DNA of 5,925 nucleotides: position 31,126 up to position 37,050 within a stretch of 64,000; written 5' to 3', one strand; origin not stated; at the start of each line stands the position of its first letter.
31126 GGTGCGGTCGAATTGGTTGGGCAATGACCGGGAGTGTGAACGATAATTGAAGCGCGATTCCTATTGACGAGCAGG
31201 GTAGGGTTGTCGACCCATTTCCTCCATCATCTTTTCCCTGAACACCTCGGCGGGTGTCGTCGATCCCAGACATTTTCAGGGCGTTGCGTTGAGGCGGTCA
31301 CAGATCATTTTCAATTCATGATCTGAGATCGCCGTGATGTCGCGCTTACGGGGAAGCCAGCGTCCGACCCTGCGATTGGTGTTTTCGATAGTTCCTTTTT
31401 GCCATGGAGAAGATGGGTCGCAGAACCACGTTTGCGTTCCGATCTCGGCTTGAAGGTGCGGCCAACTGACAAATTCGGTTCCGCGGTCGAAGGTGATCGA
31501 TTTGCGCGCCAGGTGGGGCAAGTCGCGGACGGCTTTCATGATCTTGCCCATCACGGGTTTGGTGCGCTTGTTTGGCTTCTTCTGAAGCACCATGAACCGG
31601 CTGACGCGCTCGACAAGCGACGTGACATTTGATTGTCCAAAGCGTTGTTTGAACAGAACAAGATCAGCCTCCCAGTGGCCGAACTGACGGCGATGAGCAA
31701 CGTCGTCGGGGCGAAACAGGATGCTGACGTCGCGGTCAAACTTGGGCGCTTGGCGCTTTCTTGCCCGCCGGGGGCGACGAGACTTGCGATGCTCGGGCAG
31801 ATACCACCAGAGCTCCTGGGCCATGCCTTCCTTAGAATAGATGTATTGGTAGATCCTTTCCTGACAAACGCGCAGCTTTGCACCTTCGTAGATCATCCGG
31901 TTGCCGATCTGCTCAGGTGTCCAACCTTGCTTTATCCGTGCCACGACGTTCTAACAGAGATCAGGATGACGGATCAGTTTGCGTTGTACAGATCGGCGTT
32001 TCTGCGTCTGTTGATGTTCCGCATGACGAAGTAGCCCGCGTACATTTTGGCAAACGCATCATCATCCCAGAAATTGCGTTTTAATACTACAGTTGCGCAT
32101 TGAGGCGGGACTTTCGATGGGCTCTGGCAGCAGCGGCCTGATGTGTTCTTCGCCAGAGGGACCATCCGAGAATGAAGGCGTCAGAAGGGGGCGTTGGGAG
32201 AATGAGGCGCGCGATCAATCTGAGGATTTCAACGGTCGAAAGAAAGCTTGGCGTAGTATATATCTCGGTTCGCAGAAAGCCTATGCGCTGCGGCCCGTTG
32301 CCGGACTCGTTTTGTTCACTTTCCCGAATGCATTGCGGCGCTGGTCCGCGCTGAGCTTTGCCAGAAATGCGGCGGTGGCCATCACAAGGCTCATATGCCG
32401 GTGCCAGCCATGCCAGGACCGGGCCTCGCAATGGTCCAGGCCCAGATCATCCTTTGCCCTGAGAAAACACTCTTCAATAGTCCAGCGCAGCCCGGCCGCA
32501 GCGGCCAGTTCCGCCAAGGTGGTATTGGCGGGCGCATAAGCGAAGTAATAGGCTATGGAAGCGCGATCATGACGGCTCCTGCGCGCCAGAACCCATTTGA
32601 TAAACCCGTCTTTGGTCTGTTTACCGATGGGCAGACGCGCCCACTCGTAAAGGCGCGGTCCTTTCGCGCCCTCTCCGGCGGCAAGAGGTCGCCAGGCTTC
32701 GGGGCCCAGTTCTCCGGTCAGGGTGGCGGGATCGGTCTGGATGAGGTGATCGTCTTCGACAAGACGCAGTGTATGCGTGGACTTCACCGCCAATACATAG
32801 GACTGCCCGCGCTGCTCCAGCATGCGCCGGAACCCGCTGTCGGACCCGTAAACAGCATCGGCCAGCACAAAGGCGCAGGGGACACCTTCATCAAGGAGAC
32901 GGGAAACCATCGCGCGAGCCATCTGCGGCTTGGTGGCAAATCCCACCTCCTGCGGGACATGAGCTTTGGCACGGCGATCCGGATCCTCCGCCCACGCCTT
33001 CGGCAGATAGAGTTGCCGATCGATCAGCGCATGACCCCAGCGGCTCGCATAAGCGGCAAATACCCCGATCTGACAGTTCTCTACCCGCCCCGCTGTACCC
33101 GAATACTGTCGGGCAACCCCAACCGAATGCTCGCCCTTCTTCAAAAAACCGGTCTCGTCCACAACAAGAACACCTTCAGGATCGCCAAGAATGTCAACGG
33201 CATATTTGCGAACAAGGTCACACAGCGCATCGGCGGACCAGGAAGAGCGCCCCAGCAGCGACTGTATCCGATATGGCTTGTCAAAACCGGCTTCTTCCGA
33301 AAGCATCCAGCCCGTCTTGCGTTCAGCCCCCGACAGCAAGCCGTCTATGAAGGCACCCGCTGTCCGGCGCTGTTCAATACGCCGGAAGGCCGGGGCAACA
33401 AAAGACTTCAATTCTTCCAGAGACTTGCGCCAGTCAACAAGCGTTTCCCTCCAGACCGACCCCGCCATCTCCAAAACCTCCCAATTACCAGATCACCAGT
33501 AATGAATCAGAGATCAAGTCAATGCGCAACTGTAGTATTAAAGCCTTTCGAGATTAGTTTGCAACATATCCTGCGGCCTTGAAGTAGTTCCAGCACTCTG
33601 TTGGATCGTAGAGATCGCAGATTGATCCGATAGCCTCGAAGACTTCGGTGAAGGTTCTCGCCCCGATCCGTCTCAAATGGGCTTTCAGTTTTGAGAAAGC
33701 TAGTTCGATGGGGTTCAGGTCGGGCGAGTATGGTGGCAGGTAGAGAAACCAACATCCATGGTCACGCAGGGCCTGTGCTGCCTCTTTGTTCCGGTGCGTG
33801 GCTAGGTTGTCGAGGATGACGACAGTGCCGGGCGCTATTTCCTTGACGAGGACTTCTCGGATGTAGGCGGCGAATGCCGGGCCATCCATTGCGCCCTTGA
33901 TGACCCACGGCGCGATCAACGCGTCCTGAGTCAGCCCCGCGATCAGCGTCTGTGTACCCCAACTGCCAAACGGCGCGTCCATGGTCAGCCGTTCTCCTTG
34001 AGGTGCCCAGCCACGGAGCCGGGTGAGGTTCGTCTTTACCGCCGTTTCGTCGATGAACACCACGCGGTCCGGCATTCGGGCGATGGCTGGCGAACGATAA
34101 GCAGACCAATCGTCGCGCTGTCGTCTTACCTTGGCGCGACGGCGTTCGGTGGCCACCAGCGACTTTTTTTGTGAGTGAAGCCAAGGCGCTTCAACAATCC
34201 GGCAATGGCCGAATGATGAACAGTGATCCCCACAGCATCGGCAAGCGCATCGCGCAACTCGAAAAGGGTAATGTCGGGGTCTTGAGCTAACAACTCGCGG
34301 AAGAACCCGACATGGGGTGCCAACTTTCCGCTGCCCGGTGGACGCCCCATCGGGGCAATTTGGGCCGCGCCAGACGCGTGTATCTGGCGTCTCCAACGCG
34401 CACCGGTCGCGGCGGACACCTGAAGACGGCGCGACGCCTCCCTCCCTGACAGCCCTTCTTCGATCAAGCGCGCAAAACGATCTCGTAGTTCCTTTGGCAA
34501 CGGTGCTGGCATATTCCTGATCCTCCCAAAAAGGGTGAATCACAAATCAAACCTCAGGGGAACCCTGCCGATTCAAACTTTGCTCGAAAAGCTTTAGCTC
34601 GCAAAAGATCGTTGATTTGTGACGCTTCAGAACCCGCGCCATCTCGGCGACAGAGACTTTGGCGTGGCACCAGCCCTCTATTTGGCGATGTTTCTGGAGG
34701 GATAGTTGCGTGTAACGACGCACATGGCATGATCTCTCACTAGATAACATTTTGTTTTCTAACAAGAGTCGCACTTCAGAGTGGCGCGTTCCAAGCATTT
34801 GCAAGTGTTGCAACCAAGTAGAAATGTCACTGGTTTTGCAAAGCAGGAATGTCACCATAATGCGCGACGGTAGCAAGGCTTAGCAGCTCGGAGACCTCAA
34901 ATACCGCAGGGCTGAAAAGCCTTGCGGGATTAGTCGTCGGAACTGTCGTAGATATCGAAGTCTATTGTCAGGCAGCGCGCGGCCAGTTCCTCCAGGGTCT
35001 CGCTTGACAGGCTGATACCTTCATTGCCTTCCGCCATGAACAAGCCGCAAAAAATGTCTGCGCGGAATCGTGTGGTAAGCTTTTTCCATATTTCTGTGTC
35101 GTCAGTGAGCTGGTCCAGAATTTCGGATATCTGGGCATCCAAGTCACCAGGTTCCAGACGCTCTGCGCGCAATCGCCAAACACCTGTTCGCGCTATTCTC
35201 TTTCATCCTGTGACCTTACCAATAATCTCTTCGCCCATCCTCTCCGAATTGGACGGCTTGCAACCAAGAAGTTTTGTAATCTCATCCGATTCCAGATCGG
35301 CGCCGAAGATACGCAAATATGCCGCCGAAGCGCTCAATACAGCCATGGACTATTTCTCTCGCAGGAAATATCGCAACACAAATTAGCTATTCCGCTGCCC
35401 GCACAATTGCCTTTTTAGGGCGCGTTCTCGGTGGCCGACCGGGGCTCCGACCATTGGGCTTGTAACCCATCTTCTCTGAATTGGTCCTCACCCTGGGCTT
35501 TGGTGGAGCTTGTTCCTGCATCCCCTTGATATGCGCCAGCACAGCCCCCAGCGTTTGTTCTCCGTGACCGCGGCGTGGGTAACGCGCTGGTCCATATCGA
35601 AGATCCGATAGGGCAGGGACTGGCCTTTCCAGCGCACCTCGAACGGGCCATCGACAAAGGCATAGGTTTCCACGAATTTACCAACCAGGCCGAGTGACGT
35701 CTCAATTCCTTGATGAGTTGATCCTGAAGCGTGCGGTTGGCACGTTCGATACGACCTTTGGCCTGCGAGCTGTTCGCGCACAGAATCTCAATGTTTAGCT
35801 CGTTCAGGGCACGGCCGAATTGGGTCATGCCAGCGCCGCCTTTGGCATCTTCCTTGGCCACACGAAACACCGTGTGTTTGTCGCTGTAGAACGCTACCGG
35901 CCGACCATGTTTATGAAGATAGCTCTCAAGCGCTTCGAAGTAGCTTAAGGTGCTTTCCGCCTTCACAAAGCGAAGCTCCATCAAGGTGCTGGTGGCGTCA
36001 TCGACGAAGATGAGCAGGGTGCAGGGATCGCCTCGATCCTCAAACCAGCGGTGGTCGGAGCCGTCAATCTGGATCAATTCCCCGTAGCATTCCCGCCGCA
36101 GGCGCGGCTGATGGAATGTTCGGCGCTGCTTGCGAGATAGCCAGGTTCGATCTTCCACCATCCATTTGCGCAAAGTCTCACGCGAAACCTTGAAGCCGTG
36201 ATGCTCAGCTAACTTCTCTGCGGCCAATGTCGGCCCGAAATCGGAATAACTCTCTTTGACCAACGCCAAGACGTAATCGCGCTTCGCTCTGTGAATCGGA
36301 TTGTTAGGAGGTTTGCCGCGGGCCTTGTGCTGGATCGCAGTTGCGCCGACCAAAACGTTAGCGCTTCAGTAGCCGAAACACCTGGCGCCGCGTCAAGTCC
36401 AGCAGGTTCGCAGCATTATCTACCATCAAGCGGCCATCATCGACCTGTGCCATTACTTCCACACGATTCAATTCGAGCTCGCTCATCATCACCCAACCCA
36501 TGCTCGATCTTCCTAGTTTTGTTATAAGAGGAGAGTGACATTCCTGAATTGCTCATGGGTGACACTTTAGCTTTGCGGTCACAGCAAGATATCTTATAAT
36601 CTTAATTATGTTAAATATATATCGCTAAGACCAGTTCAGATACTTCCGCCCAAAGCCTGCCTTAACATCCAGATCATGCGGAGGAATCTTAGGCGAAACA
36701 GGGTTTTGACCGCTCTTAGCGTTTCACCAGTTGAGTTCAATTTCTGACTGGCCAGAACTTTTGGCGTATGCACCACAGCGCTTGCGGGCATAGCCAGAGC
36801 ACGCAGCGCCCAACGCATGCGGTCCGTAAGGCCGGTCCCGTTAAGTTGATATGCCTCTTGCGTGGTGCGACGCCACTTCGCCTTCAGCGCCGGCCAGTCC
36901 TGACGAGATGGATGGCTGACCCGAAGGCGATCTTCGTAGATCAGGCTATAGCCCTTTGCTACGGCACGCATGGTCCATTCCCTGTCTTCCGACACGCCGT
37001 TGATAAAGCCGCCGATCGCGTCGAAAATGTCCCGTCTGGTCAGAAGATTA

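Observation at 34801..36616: IS1202-type element with cargo inserted exactly 5 bp from the XerC arm of a dif-like site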

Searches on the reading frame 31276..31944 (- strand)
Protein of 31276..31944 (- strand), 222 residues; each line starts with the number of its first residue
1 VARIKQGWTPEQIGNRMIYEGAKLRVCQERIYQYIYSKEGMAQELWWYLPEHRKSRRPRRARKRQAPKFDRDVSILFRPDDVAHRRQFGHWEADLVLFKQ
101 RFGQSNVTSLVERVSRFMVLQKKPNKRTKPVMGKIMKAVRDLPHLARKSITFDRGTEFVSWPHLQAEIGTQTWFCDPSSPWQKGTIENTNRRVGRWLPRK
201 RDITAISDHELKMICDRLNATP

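Call 66: search_protein_families(library=ncbifam, proteins=[window:31276-31944:-], max_evalue=0.001)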
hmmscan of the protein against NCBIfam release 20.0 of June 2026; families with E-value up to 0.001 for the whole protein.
window:31276-31944:- (222 aa): 3 families
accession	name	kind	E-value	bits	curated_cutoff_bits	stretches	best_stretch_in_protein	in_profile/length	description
NF033563.0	transpos_IS30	equivalog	1.5e-65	221.5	80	1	3-222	49-265/267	IS30 family transposase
NF033577.2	transpos_IS481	equivalog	1.6e-08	34.5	224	1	8-199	77-246/284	IS481 family transposase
NF033546.1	transpos_IS21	equivalog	4.3e-05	23.2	160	1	163-220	207-268/294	IS21 family transposase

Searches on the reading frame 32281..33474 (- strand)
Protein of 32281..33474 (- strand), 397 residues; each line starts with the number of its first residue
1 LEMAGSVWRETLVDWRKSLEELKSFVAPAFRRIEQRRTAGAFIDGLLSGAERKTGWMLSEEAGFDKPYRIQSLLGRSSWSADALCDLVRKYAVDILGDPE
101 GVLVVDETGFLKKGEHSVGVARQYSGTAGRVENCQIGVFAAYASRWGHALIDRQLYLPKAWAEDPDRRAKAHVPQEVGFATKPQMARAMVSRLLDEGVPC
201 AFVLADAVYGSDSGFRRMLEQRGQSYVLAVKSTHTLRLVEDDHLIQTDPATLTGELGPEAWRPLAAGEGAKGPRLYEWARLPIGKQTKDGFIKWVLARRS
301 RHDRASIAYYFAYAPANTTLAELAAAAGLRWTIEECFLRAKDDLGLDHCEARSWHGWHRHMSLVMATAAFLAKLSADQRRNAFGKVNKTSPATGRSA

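Call 66: search_protein_families(library=ncbifam, proteins=[window:32281-33474:-], max_evalue=0.001)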
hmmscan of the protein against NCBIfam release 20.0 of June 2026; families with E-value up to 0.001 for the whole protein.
window:32281-33474:- (397 aa): 5 families
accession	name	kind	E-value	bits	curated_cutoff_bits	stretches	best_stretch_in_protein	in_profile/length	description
NF033540.2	transpos_IS701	equivalog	5.4e-131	437.2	150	1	19-372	1-360/363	IS701 family transposase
NF049921.1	transpos_IS701_2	equivalog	2.1e-12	47.1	250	1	67-233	30-177/318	IS701 family transposase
NF049999.1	transpos_IS701_3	equivalog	1.3e-10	40.7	170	1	327-381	313-367/412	IS701 family transposase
NF049925.1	transpos_IS4_4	equivalog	2.5e-07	29.8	250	1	328-373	323-369/449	IS4 family transposase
NF033592.1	transpos_IS4_1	equivalog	0.00011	21.4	115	1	184-353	161-310/332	IS4 family transposase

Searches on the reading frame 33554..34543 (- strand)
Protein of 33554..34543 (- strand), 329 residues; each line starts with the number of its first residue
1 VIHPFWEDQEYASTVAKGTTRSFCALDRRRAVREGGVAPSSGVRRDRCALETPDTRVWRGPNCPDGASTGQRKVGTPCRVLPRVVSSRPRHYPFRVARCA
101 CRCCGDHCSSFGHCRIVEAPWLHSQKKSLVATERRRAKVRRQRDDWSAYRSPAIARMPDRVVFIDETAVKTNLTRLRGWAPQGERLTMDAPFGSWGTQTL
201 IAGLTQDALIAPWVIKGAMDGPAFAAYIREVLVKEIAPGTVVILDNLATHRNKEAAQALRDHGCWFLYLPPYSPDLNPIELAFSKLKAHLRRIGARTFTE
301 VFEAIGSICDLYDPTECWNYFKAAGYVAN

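Call 66: search_protein_families(library=ncbifam, proteins=[window:33554-34543:-], max_evalue=0.001)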
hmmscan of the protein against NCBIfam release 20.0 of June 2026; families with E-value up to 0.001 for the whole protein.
window:33554-34543:- (329 aa): 1 family
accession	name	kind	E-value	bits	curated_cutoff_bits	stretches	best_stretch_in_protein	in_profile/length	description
NF033545.0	transpos_IS630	equivalog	5.7e-39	134.3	100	1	125-310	113-296/299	IS630 family transposase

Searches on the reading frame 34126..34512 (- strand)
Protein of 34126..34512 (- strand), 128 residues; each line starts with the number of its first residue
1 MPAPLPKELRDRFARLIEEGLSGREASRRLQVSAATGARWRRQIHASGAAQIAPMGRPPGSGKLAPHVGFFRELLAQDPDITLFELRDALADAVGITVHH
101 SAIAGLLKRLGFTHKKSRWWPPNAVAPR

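Call 66: search_protein_families(library=ncbifam, proteins=[window:34126-34512:-], max_evalue=0.001)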
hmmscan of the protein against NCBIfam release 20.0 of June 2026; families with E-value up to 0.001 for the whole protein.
window:34126-34512:- (128 aa): 3 families
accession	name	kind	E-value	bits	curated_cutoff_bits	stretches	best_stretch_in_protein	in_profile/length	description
NF033545.0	transpos_IS630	equivalog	3.4e-14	53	100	1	11-123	3-121/299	IS630 family transposase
NF033577.2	transpos_IS481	equivalog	3.4e-06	26.8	224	1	12-116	4-111/284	IS481 family transposase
NF033546.1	transpos_IS21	equivalog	9.5e-05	22.1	160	1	17-110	5-98/294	IS21 family transposase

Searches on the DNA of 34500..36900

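Call 29: search_rna_families(source=window, start=34500, end=36900, threshold=evalue, max_evalue=1)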
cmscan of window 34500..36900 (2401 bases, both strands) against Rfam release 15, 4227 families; matches with E-value up to 1: 2.
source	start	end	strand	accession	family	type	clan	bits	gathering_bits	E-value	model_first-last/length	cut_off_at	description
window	36569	36700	-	RF01649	ceN67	Gene; snRNA; snoRNA; HACA-box;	-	22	70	0.94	1-130/130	no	Caenorhabditis snoRNA ceN67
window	36424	36493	-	RF01139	sR2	Gene; snRNA; snoRNA; CD-box;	-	19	42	0.28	1-57/57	no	Small nucleolar RNA sR2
